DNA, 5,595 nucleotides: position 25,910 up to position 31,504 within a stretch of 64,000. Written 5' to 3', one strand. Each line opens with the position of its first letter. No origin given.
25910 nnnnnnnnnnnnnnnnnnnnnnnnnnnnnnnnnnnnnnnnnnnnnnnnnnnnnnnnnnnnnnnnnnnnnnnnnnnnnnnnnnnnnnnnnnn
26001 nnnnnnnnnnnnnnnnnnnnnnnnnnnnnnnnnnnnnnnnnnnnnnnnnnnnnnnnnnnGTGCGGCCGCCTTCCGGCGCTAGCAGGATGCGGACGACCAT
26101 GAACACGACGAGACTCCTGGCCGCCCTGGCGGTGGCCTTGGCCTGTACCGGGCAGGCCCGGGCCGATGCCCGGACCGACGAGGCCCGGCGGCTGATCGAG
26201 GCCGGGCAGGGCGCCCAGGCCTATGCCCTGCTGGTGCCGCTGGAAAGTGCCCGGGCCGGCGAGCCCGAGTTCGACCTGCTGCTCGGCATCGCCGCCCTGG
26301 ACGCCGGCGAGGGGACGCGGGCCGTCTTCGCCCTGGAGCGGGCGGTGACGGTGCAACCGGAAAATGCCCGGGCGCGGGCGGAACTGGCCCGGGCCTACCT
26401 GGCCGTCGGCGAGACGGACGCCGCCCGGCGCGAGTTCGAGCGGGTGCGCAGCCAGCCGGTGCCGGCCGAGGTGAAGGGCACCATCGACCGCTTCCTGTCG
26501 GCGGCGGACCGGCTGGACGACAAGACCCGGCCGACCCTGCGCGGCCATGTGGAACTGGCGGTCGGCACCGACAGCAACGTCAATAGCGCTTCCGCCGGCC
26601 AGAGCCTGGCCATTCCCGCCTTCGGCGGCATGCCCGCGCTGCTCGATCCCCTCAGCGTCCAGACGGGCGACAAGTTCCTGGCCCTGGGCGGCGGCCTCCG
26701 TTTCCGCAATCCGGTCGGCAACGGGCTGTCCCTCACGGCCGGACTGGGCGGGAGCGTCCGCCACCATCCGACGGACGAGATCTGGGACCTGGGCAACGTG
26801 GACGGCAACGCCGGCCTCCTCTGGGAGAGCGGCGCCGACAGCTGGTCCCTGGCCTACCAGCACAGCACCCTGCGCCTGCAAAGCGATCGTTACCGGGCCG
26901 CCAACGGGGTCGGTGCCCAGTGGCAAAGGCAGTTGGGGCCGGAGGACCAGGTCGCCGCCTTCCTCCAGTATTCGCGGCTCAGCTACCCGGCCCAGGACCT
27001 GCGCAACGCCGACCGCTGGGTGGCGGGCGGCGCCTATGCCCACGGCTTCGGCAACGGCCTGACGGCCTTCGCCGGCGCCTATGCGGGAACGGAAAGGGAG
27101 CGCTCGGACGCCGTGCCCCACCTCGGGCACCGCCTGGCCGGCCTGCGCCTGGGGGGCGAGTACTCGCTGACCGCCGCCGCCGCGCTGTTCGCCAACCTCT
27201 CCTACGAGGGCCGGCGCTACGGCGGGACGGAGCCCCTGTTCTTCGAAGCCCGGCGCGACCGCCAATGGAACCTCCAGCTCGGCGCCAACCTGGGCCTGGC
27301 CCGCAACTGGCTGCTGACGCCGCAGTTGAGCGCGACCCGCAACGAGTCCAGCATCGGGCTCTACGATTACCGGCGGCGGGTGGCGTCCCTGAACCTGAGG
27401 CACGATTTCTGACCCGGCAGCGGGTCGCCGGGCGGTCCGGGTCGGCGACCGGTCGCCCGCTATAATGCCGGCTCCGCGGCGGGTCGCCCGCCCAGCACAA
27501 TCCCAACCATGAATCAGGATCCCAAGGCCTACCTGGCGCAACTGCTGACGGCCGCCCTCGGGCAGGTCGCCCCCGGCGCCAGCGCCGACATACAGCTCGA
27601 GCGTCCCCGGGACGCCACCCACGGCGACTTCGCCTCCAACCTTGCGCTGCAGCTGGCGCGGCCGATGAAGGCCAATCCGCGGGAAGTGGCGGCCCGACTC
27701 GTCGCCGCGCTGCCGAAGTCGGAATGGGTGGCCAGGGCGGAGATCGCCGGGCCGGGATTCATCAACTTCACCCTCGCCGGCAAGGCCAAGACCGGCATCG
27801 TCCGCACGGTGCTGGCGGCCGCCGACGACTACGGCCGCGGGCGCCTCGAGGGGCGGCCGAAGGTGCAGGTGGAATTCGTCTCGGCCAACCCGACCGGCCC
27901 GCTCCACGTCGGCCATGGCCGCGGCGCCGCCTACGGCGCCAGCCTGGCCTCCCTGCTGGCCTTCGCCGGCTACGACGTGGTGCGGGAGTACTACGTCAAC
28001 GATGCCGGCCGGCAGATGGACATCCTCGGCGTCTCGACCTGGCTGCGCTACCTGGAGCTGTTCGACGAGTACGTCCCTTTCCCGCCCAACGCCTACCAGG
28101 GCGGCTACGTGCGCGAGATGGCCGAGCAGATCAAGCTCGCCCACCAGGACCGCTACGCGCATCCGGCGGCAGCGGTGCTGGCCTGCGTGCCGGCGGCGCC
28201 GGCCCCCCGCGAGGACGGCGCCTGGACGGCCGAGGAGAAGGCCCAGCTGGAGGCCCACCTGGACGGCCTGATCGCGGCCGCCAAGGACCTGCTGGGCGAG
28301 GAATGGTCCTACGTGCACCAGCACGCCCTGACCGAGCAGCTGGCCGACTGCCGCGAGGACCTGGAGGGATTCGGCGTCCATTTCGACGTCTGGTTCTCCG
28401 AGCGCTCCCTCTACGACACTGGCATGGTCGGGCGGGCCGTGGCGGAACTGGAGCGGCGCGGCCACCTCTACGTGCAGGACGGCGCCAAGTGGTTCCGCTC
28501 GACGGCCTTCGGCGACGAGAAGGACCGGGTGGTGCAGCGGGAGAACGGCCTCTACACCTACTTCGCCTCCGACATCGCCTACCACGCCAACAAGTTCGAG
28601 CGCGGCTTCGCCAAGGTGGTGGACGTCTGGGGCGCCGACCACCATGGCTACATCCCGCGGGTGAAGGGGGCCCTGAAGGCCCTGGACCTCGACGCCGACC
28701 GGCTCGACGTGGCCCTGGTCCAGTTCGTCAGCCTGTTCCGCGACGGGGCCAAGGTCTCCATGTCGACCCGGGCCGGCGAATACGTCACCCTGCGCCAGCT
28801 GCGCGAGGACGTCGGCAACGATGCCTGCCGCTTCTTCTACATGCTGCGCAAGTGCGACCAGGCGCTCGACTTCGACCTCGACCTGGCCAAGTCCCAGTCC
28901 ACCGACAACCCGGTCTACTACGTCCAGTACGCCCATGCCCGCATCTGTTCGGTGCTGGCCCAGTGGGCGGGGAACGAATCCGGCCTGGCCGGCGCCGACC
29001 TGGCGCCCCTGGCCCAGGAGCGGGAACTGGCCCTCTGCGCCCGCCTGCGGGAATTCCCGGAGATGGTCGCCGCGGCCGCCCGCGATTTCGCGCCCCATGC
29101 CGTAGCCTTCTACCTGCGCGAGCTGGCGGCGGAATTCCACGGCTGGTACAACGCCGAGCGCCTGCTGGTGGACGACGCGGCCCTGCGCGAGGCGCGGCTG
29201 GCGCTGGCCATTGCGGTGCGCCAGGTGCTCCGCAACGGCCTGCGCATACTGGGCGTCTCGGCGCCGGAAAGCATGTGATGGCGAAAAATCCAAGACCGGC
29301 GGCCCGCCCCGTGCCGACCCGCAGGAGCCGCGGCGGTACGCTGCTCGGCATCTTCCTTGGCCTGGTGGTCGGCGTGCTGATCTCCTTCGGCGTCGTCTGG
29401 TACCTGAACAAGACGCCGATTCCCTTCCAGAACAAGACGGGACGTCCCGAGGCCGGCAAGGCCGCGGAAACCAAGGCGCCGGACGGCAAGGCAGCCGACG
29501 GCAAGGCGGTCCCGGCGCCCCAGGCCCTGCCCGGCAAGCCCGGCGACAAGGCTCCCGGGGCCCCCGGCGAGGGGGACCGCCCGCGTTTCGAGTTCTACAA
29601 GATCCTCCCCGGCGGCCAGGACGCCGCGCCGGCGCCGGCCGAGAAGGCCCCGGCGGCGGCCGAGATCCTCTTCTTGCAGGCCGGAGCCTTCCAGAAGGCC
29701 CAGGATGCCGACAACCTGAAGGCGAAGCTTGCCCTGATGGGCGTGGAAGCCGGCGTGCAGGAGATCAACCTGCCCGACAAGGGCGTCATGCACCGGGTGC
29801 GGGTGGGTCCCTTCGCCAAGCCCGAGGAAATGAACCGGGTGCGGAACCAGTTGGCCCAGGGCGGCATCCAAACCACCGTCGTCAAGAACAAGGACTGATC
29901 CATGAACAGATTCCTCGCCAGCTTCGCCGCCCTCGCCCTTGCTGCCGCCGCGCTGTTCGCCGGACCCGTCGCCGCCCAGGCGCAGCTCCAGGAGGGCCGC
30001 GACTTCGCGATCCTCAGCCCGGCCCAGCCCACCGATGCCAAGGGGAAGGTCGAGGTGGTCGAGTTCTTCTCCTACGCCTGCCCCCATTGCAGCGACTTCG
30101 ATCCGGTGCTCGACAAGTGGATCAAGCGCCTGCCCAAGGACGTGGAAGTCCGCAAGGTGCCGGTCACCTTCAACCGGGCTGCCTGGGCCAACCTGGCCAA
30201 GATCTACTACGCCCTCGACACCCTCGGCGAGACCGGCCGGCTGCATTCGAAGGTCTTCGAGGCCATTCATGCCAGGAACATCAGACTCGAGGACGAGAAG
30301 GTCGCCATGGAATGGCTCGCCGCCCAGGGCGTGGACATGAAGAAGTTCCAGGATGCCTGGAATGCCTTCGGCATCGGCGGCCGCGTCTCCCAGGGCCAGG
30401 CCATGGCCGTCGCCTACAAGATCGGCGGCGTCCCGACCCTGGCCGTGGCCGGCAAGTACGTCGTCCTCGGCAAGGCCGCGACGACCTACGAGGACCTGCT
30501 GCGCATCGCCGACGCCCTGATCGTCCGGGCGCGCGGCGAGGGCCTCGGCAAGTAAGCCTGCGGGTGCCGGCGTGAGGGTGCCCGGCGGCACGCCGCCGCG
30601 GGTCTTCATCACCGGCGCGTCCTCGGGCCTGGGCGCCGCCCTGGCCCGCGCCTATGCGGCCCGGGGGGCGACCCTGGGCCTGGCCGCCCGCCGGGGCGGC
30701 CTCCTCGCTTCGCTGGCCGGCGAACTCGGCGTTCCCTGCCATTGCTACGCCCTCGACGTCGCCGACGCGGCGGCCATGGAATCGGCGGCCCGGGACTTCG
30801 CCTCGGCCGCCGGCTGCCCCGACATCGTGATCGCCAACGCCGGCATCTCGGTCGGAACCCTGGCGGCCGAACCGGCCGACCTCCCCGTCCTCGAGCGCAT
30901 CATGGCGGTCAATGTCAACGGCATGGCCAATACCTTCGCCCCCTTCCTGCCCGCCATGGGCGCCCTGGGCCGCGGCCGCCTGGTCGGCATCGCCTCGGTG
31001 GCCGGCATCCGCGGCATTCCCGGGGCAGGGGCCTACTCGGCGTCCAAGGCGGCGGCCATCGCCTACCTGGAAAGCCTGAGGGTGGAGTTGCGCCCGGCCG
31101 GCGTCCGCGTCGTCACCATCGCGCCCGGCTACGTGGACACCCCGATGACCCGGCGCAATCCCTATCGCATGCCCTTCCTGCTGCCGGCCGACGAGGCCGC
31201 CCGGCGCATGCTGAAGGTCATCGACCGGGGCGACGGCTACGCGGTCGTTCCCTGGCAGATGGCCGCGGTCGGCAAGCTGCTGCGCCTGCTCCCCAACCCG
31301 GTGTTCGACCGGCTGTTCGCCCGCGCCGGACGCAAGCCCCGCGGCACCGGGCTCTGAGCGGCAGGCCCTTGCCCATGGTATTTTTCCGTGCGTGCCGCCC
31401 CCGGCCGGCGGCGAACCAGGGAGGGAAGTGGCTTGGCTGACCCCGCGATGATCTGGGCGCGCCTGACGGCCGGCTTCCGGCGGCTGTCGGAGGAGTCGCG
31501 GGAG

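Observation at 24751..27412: FecR-domain secreted protein coupled to a Slam-like (TPR + DUF560 barrel) outer-membrane protein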

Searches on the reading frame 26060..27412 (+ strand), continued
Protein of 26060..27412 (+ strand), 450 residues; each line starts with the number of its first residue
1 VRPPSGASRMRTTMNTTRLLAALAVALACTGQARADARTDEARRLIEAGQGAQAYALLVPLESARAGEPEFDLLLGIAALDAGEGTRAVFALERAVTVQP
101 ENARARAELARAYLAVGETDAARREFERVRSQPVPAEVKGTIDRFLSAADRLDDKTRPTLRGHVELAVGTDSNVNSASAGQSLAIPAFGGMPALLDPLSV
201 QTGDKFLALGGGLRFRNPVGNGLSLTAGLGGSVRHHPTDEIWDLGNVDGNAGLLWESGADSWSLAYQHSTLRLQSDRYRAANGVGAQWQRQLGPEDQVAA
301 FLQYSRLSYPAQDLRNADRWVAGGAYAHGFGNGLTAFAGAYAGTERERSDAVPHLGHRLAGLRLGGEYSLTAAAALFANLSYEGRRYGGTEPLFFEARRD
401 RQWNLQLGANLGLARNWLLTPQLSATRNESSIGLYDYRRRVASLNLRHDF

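Call 60: predict_structure(alignment_id=A4)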
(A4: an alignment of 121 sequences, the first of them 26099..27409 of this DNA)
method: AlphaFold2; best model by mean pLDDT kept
length: 437 residues; sequences in the alignment: 121
mean_pLDDT: 91.6   pTM: 0.75
mean pLDDT of the five models: 91.6, 91.2, 91.2, 90.6, 89.1
residues with pLDDT >= 90: 293; 70-90: 135; 50-70: 6; < 50: 3
segments of 3 or more residues with pLDDT < 50: 19-21
pLDDT, mean of each block of 10 residues (from residue 1): 80 67 78 90 92 90 93 93 89 91 87 86 78 83 91 97 87 84 87 97 94 97 91 97 96 96 89 97 97 94 97 96 98 93 97 94 98 94 96 97 95 96 96 97
secondary structure, 60 per line:
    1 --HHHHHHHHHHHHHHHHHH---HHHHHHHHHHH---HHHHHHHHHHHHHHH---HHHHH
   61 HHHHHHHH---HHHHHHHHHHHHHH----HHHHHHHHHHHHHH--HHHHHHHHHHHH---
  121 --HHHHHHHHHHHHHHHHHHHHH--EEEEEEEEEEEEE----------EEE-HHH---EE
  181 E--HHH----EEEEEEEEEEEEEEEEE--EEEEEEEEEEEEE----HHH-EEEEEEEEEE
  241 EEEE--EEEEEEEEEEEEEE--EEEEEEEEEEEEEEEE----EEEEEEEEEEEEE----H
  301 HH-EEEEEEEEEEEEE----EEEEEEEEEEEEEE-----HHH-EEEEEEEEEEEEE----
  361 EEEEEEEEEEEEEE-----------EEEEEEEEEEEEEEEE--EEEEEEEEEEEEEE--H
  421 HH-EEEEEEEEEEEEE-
elements in order: H3-20 H24-34 H38-52 H56-68 H72-85 H90-103 H106-117 H123-143 E146-158 E169-171 E179-181 E191-207 E210-222 E231-244 E247-260 E263-278 E283-295 E304-316 E321-334 E344-356 E361-374 E386-401 E404-417 E424-436

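Call 63: search_protein_families(library=pfam, alignment_id=A3, max_evalue=0.001)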
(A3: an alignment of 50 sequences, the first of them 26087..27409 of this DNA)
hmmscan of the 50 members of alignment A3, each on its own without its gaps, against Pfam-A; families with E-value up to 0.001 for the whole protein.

A. member 1, window:26087-27409:+ (441 aa): 4 families
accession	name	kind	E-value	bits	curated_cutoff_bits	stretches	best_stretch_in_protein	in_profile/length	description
PF14559.12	TPR_19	-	1.9e-10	41.4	25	1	70-123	1-54/68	Tetratricopeptide repeat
PF13432.12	TPR_16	-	1.8e-05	25.5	32.7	1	64-120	1-57/65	Tetratricopeptide repeat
PF04575.19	SlipAM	-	2.1e-05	24.7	22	1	256-441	101-288/288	Surface lipoprotein assembly modifier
PF13428.12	TPR_14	-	0.00068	20.5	23.5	0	63-103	4-44/44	Tetratricopeptide repeat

B. families by the number of members that match (of 50 scanned): 19 families
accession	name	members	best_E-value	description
PF14559.12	TPR_19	50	4.2e-14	Tetratricopeptide repeat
PF04575.19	SlipAM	48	1.4e-22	Surface lipoprotein assembly modifier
PF13432.12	TPR_16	47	8.2e-09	Tetratricopeptide repeat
PF13371.12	TPR_9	39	3.7e-07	Tetratricopeptide repeat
PF07719.23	TPR_2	28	3.3e-07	Tetratricopeptide repeat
PF13428.12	TPR_14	21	3.5e-06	Tetratricopeptide repeat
PF10082.15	BBP2_2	20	4.6e-08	Putative beta-barrel porin 2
PF13431.12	TPR_17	17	1.2e-06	Tetratricopeptide repeat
PF13181.12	TPR_8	17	3.4e-06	Tetratricopeptide repeat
PF12895.13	ANAPC3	15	4.6e-06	Anaphase-promoting complex, cyclosome, subunit 3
PF13174.12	TPR_6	15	2.6e-05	Tetratricopeptide repeat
PF13505.12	OMP_b-brl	12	6.1e-07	Outer membrane protein beta-barrel domain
PF16918.11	PknG_TPR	8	1.7e-05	Protein kinase G tetratricopeptide repeat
PF11059.14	DUF2860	4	7.9e-05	Protein of unknown function (DUF2860)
PF02530.20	Porin_2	2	0.0005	Porin subfamily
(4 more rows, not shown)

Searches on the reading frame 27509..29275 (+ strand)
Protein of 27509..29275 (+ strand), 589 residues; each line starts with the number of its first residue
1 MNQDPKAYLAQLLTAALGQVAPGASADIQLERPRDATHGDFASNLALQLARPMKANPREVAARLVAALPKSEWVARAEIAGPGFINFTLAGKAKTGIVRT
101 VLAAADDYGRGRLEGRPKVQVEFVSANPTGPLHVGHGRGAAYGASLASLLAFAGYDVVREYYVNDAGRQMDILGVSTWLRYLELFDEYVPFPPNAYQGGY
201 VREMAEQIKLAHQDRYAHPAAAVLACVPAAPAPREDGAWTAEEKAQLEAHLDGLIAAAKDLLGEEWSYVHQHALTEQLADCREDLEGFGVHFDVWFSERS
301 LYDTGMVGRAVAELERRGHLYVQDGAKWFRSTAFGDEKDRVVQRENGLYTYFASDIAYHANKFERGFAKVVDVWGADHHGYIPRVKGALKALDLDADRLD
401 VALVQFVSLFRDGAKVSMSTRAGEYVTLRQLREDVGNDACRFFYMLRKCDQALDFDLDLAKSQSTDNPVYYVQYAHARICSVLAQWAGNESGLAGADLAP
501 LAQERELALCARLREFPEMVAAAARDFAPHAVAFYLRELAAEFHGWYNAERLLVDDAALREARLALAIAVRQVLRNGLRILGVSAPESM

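Call 96: search_protein_families(library=pfam, proteins=[window:27509-29275:+], max_evalue=0.00001)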
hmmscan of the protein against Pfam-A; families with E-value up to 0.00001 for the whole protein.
window:27509-29275:+ (589 aa): 3 families
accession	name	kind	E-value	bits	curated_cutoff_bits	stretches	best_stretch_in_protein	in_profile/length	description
PF05746.21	DALR_1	-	5.7e-33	113.9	22.3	1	472-589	1-117/117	DALR anticodon binding domain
PF03485.21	Arg_tRNA_synt_N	-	1.5e-23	83.6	21.5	1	9-89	3-85/85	Arginyl tRNA synthetase N terminal domain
PF00750.26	tRNA-synt_1d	-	3.7e-23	82.5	23.3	2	290-434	152-297/349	tRNA synthetases class I (R), catalytic domain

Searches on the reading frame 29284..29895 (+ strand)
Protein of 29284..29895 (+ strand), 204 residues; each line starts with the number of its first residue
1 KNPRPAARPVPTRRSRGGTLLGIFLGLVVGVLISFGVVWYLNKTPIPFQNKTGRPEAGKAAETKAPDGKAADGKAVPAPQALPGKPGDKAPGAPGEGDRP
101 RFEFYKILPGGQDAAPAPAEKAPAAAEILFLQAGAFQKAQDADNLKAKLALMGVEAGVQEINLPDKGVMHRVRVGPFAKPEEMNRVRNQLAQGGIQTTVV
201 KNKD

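Call 96: search_protein_families(library=pfam, proteins=[window:29284-29895:+], max_evalue=0.00001)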
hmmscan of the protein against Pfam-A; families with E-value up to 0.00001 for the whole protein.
window:29284-29895:+ (204 aa): 1 family
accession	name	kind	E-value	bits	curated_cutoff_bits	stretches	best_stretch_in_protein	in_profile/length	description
PF05036.18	SPOR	-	5.4e-15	55.9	21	1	130-201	6-76/76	SPOR domain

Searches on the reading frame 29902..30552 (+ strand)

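Call 96: search_protein_families(library=pfam, proteins=[window:29902-30552:+], max_evalue=0.00001)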
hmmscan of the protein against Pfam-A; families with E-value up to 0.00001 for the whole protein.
window:29902-30552:+ (217 aa): 3 families
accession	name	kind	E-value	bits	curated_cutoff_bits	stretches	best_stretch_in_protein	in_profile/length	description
PF01323.26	DSBA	-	1.6e-17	64.4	25.6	1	52-191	2-180/191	DSBA-like thioredoxin domain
PF13462.12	Thioredoxin_4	-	1.4e-08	35.5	23.2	1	46-203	11-163/165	Thioredoxin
PF00085.26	Thioredoxin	-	1.3e-06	28.8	23.5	0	49-93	19-63/103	Thioredoxin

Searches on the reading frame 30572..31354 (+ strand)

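Call 96: search_protein_families(library=pfam, proteins=[window:30572-31354:+], max_evalue=0.00001)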
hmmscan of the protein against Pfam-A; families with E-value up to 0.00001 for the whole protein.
window:30572-31354:+ (261 aa): 3 families
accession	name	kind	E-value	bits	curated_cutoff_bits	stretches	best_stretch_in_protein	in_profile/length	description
PF00106.31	adh_short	-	3.6e-42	144.5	26.6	1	11-195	3-189/195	short chain dehydrogenase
PF13561.12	adh_short_C2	-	2.6e-31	109.5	27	1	15-197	1-185/236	Enoyl-(Acyl carrier protein) reductase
PF08659.16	KR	-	1.5e-09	38.5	22.6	1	11-188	3-178/180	KR domain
